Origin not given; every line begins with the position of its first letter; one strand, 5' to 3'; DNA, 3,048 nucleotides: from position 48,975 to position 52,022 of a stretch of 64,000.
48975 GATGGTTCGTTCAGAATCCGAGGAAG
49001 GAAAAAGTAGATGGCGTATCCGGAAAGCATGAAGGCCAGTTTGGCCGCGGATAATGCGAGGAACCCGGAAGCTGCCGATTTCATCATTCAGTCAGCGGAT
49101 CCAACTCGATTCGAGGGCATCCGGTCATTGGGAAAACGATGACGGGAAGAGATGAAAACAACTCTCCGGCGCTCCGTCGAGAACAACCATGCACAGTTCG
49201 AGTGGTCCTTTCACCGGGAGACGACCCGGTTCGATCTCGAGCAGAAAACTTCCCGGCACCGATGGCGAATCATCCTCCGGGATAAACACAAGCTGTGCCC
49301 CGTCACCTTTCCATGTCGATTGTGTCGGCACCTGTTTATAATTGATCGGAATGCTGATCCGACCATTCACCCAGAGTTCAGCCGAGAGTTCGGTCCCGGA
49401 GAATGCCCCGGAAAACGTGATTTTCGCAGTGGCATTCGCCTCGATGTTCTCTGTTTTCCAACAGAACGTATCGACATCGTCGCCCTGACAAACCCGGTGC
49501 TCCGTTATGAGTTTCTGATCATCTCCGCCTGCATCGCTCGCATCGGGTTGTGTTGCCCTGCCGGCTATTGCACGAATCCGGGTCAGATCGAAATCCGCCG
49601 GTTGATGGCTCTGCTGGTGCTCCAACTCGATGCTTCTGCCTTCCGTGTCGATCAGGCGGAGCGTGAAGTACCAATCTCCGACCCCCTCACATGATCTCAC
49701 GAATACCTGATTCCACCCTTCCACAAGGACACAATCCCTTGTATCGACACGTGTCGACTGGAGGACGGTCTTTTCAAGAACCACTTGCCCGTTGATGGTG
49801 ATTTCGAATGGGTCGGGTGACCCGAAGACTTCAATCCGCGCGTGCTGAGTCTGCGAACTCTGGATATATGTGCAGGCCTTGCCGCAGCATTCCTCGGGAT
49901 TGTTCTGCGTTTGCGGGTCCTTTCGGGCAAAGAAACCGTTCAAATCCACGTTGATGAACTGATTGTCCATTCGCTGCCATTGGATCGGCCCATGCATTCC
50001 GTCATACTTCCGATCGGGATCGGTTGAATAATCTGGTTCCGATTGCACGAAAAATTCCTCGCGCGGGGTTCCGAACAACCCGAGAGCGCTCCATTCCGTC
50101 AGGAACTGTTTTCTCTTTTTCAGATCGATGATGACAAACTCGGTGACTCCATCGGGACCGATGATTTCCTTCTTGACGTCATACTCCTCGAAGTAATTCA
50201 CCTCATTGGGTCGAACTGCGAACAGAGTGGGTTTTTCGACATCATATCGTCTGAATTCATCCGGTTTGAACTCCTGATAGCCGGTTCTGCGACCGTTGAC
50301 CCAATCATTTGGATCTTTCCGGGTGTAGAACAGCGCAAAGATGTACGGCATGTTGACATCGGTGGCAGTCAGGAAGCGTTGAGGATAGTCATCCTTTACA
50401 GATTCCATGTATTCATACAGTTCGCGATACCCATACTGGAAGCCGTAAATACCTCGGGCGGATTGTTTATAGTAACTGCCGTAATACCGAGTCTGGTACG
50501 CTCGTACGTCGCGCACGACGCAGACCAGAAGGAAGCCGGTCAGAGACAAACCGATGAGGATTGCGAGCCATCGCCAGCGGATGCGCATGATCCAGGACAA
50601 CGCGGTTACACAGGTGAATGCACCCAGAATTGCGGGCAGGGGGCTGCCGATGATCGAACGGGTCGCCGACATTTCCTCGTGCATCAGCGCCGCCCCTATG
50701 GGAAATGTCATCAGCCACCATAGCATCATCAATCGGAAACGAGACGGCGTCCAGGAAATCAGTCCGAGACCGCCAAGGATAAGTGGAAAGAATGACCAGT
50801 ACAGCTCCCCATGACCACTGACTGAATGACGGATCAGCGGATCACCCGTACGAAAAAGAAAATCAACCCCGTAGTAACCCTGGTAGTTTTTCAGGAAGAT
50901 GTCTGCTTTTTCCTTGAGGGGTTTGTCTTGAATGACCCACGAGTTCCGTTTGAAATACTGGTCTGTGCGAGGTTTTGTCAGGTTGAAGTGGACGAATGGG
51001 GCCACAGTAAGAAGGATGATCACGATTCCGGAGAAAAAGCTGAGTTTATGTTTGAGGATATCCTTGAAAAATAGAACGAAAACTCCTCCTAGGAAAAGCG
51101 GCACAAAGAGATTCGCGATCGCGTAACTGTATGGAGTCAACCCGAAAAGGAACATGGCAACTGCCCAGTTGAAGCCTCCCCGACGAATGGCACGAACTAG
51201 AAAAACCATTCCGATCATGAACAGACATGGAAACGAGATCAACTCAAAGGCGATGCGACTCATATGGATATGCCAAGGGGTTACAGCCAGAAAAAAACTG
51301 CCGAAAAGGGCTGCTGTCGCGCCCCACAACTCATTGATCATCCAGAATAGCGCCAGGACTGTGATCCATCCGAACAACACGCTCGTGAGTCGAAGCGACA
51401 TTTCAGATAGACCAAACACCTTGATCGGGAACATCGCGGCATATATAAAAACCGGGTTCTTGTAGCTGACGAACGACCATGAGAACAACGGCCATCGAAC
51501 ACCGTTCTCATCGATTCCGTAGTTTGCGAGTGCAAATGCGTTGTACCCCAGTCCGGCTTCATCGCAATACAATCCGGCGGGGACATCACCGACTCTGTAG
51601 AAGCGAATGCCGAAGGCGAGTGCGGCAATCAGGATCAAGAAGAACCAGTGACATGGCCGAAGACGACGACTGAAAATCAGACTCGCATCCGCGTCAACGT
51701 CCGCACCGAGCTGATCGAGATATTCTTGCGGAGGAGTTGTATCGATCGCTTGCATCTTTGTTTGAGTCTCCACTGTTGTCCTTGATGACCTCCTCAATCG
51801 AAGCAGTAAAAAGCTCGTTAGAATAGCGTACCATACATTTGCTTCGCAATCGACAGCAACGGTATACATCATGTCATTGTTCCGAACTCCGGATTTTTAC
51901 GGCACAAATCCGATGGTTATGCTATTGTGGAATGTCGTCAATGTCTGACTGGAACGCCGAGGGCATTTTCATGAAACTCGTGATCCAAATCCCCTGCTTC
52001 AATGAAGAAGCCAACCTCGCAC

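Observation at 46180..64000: Envelope glycosylation supercluster: two polyprenol-P-sugar GT2 synthases, flippase, methyltransferase and four-plus giant GT-C membrane proteins fused to NHL beta-propellers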

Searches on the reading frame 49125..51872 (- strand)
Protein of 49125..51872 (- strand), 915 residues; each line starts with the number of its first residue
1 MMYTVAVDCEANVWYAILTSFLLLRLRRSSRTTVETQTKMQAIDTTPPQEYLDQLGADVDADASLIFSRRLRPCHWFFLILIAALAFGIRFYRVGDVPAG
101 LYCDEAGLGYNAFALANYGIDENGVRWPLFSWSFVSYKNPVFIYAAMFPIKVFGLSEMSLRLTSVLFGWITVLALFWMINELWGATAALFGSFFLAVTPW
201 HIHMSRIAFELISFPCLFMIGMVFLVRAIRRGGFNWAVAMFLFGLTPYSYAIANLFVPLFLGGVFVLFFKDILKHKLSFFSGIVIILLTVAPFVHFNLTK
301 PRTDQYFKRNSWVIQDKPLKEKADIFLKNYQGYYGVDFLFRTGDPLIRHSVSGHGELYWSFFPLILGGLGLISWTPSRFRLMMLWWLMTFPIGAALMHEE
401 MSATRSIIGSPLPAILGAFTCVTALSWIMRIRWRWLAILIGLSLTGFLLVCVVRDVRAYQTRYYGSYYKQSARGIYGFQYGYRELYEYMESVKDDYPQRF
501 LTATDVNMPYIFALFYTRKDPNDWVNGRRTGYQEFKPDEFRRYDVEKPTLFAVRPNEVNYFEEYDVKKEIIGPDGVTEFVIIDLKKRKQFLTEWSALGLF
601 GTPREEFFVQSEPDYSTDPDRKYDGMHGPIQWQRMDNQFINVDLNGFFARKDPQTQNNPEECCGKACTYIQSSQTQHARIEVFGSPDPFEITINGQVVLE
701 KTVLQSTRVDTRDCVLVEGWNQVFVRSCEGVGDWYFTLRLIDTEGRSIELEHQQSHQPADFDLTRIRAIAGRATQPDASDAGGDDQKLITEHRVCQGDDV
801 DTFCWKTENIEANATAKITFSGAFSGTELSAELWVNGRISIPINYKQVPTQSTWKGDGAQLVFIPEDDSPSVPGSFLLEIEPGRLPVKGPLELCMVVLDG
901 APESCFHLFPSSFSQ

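Call 4: search_protein_families(library=pfam, proteins=[window:49125-51872:-], max_evalue=0.01)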
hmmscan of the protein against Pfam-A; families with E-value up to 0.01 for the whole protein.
window:49125-51872:- (915 aa): 1 family
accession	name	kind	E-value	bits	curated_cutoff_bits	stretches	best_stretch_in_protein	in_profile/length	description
PF13231.12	PMT_2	-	1.5e-10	42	26.1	1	140-294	4-158/160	Dolichyl-phosphate-mannose-protein mannosyltransferase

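Call 9: search_protein_families(library=ncbifam, proteins=[window:49125-51872:-], max_evalue=0.01)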
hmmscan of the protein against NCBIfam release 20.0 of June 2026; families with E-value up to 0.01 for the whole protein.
window:49125-51872:- (915 aa): 0 families

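Call 57: find_homologous_proteins(query=window:49125-51872:-, max_evalue=0.00001)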
Query window:49125-51872:- (915 aa): 257 proteins with E <= 0.00001 among 8000 candidates; the best 120 are listed.
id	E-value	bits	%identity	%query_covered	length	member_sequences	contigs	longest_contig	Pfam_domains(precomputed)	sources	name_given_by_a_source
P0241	0.0e+0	1912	91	96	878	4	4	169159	PF13231.13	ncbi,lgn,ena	-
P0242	0.0e+0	1289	61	95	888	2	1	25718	PF13231.13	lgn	-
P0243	2.3e-200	686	39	93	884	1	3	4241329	PF13231.13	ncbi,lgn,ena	-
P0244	4.0e-200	685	39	92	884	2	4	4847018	PF13231.13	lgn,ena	-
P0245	1.3e-194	667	45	74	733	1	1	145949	PF13231.13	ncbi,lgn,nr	ncbi:glycosyltransferase family 39 protein [bacterium]|nr:glycosyltransferase family 39 protein [can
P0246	2.5e-192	659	44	75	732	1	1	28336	PF13231.13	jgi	jgi:4-amino-4-deoxy-L-arabinose transferase-like glycosyltransferase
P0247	1.4e-184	634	43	77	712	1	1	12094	PF13231.13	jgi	jgi:hypothetical protein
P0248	2.8e-181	623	40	77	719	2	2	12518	PF13231.13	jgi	-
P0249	1.2e-180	621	40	92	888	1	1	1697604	-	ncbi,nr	ncbi:MAG: hypothetical protein KatS3mg076_0511 [Candidatus Binatia bacterium]|nr:MAG: hypothetical p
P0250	2.4e-176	606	38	90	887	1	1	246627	PF13231.13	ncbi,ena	-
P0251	9.6e-173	595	39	91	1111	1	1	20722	PF13385.14,PF13231.13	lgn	-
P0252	4.2e-172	592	38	89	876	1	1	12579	PF13231.13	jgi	-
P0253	1.7e-171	590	38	90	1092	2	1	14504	PF13385.14,PF13231.13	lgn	-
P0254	2.7e-171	590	38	90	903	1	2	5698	PF13231.13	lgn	-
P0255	7.2e-171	588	37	91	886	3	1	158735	PF13231.13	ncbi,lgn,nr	ncbi:MAG TPA: glycosyltransferase family 39 protein [Candidatus Binatia bacterium]|nr:glycosyltransf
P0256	1.0e-170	588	38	90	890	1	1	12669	PF13231.13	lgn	-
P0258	7.4e-170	585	37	90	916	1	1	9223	PF13231.13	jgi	jgi:4-amino-4-deoxy-L-arabinose transferase-like glycosyltransferase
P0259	1.7e-169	584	37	91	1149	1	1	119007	PF13385.14,PF13231.13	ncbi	-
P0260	3.1e-169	583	38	89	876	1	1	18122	PF13231.13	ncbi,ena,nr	ncbi:MAG TPA: glycosyltransferase family 39 protein [Candidatus Kryptonia bacterium]|nr:glycosyltran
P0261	9.0e-168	578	37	90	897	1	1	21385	PF13231.13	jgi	jgi:4-amino-4-deoxy-L-arabinose transferase-like glycosyltransferase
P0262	1.2e-167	578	39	89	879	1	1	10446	PF13231.13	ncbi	-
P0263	1.4e-166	574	37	90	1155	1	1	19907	PF13385.14,PF13231.13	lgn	-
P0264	4.1e-166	573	40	73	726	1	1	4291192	PF13231.13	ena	-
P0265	2.4e-165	570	37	90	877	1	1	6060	PF02366.25,PF13231.13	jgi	jgi:4-amino-4-deoxy-L-arabinose transferase-like glycosyltransferase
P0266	4.9e-165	569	37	89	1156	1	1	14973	PF02366.25,PF13385.14,PF13231.13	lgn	-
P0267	5.2e-165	569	37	89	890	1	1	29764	PF13231.13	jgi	jgi:4-amino-4-deoxy-L-arabinose transferase-like glycosyltransferase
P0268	7.4e-165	568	37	90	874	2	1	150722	PF13231.13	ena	-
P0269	9.0e-165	568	37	88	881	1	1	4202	PF13231.13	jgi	jgi:4-amino-4-deoxy-L-arabinose transferase-like glycosyltransferase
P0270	1.1e-164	568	38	90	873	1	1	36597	PF13231.13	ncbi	-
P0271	2.4e-164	567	37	91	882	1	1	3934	PF13231.13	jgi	jgi:4-amino-4-deoxy-L-arabinose transferase-like glycosyltransferase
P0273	8.4e-164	565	36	91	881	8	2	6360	PF13231.13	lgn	-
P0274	3.2e-163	563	37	89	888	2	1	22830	PF13231.13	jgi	jgi:4-amino-4-deoxy-L-arabinose transferase-like glycosyltransferase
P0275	4.1e-163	563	37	91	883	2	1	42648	PF13231.13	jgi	jgi:4-amino-4-deoxy-L-arabinose transferase-like glycosyltransferase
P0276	6.8e-163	562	38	91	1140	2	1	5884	PF13385.14,PF13231.13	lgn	-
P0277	1.4e-162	561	35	91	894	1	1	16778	PF13231.13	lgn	-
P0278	2.0e-162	560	38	91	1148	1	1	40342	PF13385.14,PF13231.13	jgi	-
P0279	4.0e-162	559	37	92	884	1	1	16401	PF13231.13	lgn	-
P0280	6.7e-162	559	35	91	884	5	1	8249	PF13231.13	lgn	-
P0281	7.6e-162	558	37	89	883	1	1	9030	PF13231.13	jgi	jgi:4-amino-4-deoxy-L-arabinose transferase-like glycosyltransferase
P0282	1.0e-161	558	42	72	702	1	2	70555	PF02366.25,PF13231.13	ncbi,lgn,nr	ncbi:MAG: glycosyltransferase family 39 protein [Deltaproteobacteria bacterium]|nr:glycosyltransfera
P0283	1.4e-161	558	35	90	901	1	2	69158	PF13231.13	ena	-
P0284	2.4e-161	557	37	89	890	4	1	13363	PF13231.13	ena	-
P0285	5.8e-161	556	36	91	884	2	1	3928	PF13231.13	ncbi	-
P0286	1.2e-160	555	36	91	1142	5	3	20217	PF02366.25,PF13385.14,PF13231.13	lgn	-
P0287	2.2e-160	554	36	89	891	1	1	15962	PF13231.13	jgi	jgi:4-amino-4-deoxy-L-arabinose transferase-like glycosyltransferase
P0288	2.4e-160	553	37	90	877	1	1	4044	PF13231.13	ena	-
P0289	2.6e-160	553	36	92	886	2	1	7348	PF13231.13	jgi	jgi:4-amino-4-deoxy-L-arabinose transferase-like glycosyltransferase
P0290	2.7e-160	553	37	91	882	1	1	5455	PF13231.13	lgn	-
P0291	3.8e-160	553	36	89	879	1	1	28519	PF13231.13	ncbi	-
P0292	4.2e-160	553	38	83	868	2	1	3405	PF13231.13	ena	-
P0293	1.3e-159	551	36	90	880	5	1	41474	PF13231.13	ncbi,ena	-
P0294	1.4e-159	551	36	90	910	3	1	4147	PF13231.13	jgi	jgi:4-amino-4-deoxy-L-arabinose transferase-like glycosyltransferase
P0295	1.4e-159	551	36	90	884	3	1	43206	PF13231.13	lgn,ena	-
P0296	1.9e-159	550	36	91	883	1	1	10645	PF13231.13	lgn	-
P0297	2.2e-159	550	35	91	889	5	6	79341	PF13231.13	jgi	jgi:4-amino-4-deoxy-L-arabinose transferase-like glycosyltransferase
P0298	3.5e-159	550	36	91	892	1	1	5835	PF13231.13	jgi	jgi:hypothetical protein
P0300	4.2e-159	549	35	90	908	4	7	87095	PF02366.25,PF13231.13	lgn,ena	-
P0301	5.4e-159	549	36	90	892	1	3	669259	PF13231.13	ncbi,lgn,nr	ncbi:glycosyltransferase family 39 protein [bacterium]|nr:glycosyltransferase family 39 protein [bac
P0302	5.9e-159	549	36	89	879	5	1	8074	PF13231.13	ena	-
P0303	1.2e-158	548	40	72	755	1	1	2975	PF02366.25,PF13231.13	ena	-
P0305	2.6e-158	547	36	89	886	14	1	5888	PF13231.13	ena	-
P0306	2.8e-158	547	36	91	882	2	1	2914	PF13231.13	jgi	jgi:4-amino-4-deoxy-L-arabinose transferase-like glycosyltransferase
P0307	3.0e-158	547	36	90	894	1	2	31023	PF13231.13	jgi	jgi:4-amino-4-deoxy-L-arabinose transferase-like glycosyltransferase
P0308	6.0e-158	546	36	90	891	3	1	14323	PF13231.13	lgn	-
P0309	6.1e-158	546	36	91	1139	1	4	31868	PF13385.14,PF13231.13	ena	-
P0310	6.2e-158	545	36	90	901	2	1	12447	PF13231.13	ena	-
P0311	6.5e-158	545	37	91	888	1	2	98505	PF02366.25,PF13231.13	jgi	jgi:hypothetical protein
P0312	7.2e-158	545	36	89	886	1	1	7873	PF13231.13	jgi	jgi:4-amino-4-deoxy-L-arabinose transferase-like glycosyltransferase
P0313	9.4e-158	545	36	89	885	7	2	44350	PF13231.13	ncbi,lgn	-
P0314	1.0e-157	545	36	90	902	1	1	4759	PF13231.13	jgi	jgi:4-amino-4-deoxy-L-arabinose transferase-like glycosyltransferase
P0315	1.2e-157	545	35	89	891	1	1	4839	PF13231.13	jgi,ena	-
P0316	1.5e-157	544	36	92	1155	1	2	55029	PF13385.14,PF13231.13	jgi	-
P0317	1.7e-157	544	37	90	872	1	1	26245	PF13231.13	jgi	jgi:4-amino-4-deoxy-L-arabinose transferase-like glycosyltransferase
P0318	2.4e-157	544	37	90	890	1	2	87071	PF13231.13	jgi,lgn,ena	-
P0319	2.9e-157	543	36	92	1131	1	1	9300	PF13385.14,PF13231.13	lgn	-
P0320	4.5e-157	543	36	89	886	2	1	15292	PF13231.13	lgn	-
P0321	4.9e-157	543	41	72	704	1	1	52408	PF13231.13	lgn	-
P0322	5.3e-157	542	35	89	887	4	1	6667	PF02366.25,PF13231.13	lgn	-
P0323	5.6e-157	542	36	90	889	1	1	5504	PF13231.13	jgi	jgi:4-amino-4-deoxy-L-arabinose transferase-like glycosyltransferase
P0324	1.3e-156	541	36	89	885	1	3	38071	PF13231.13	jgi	jgi:4-amino-4-deoxy-L-arabinose transferase-like glycosyltransferase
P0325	2.1e-156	540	35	92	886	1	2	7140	PF13231.13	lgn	-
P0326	2.4e-156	540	36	89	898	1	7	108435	PF13231.13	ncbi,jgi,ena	-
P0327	4.1e-156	539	35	89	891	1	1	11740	PF13231.13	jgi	jgi:hypothetical protein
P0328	7.4e-156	539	36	89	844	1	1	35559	PF13231.13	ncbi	ncbi:MAG: glycosyltransferase family 39 protein [Candidatus Binatia bacterium]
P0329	8.9e-156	538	40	75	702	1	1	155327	PF13231.13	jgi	-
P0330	2.4e-155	537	36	91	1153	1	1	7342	PF13385.14,PF13231.13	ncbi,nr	ncbi:MAG TPA: LamG-like jellyroll fold domain-containing protein [Terriglobales bacterium]|nr:LamG-l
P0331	3.3e-155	536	35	92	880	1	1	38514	PF13231.13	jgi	jgi:4-amino-4-deoxy-L-arabinose transferase-like glycosyltransferase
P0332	5.7e-155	536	36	91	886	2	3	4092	PF13231.13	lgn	-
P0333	6.7e-155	535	36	90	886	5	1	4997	PF13231.13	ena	-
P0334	7.0e-155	535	36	89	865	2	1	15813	PF02366.25,PF13231.13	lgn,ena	-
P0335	9.4e-155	535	35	92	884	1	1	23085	PF13231.13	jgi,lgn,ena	-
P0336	9.8e-155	535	36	91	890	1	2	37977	PF13231.13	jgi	jgi:4-amino-4-deoxy-L-arabinose transferase-like glycosyltransferase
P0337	1.3e-154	534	39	74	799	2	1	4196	PF01042.27,PF13231.13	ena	-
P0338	2.1e-154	534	40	74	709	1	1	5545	PF13231.13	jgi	jgi:4-amino-4-deoxy-L-arabinose transferase-like glycosyltransferase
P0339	4.5e-154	533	35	92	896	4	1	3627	PF13231.13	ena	-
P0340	6.0e-154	532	35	93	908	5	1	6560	PF13231.13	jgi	-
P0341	1.1e-153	531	37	90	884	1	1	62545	PF13231.13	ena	-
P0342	1.4e-153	531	36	92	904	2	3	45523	PF13231.13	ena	-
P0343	1.6e-153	531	35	90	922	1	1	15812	PF13231.13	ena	-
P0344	5.9e-153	529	35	90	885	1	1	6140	PF13231.13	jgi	jgi:4-amino-4-deoxy-L-arabinose transferase-like glycosyltransferase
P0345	2.6e-152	527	35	91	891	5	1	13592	PF13231.13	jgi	jgi:hypothetical protein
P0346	2.7e-152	527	36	89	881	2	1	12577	PF13231.13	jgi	jgi:4-amino-4-deoxy-L-arabinose transferase-like glycosyltransferase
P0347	3.9e-152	526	36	91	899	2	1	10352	PF13231.13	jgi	jgi:4-amino-4-deoxy-L-arabinose transferase-like glycosyltransferase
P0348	4.4e-152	526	38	78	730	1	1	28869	PF13231.13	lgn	-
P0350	1.4e-151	524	35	93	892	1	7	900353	PF13231.13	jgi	jgi:hypothetical protein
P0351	7.3e-151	522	37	77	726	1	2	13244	PF13231.13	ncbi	-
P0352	4.0e-150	520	36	89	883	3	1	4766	PF13231.13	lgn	-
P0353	7.0e-150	519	36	90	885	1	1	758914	PF13231.13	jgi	jgi:4-amino-4-deoxy-L-arabinose transferase-like glycosyltransferase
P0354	3.1e-149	517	40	74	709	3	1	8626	PF13231.13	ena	-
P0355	6.6e-149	516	35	90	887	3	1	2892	PF13231.13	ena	-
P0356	1.3e-148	515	35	89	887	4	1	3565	PF13231.13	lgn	-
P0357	1.7e-148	514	34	92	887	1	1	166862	PF13231.13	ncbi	ncbi:MAG: glycosyltransferase family 39 protein [Candidatus Binatia bacterium]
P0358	2.0e-148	514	35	90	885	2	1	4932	PF13231.13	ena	-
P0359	2.5e-148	514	33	90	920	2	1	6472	PF13231.13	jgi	-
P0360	3.3e-148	513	34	89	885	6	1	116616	PF13231.13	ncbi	ncbi:MAG: ArnT family glycosyltransferase [Candidatus Binatia bacterium]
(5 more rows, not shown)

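Call 80: predict_structure(alignment_id=A2)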
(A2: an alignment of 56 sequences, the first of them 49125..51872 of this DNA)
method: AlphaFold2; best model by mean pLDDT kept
length: 915 residues; sequences in the alignment: 56
mean_pLDDT: 85.0   pTM: 0.77
mean pLDDT of the five models: 85.0, 84.5, 83.8, 83.7, 83.1
residues with pLDDT >= 90: 530; 70-90: 255; 50-70: 58; < 50: 72
segments of 3 or more residues with pLDDT < 50: 1-42, 52-54, 56-59, 402-404, 775-789
pLDDT, mean of each block of 10 residues (from residue 1): 26 34 33 40 51 49 77 97 97 92 94 98 95 87 98 97 96 98 96 94 80 94 98 98 96 92 98 97 98 93 77 81 91 90 85 90 96 93 93 79 54 95 94 94 96 95 92 81 96 97 90 97 94 91 90 92 96 93 95 94 83 82 91 87 89 71 95 94 91 90 78 93 94 91 91 93 85 47 36 72 78 81 87 84 80 89 79 83 76 86 83 51
secondary structure, 60 per line:
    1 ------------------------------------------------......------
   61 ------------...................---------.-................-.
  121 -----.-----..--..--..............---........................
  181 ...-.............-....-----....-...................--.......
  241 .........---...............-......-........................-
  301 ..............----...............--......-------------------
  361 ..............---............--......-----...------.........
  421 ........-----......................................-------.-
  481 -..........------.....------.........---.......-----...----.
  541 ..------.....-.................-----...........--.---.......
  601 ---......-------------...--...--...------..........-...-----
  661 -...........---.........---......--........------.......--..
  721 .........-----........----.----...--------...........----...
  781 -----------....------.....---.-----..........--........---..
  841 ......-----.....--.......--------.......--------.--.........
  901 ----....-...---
elements in order (helices of 4 or more, strands of 3 or more residues): H49-54 H73-91 H103-118 H140-153 H157-183 H185-197 H199-202 H208-211 H213-231 H234-249 H253-267 H269-274 H276-299 H301-310 H319-333 H336-341 H361-374 H378-389 H392-396 H412-428 H434-471 H482-491 E498-502 H509-517 H521-527 E533-535 E549-553 H555-560 E561-571 E577-587 E594-600 H604-609 E623-625 E628-630 E633-635 H644-651 E662-672 E676-684 E688-693 E696-703 E710-716 E719-729 E735-742 E752-754 H763-773 E792-795 E802-806 E816-825 E828-835 E839-846 E852-856 E859-865 E874-880 E892-900 E905-908

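Call 99: search_solved_structures(query=A2, max_evalue=0.01)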
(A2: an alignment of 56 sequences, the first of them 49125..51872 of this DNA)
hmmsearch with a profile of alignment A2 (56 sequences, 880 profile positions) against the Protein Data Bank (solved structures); distinct sequences matched with E-value up to 0.01: 0.
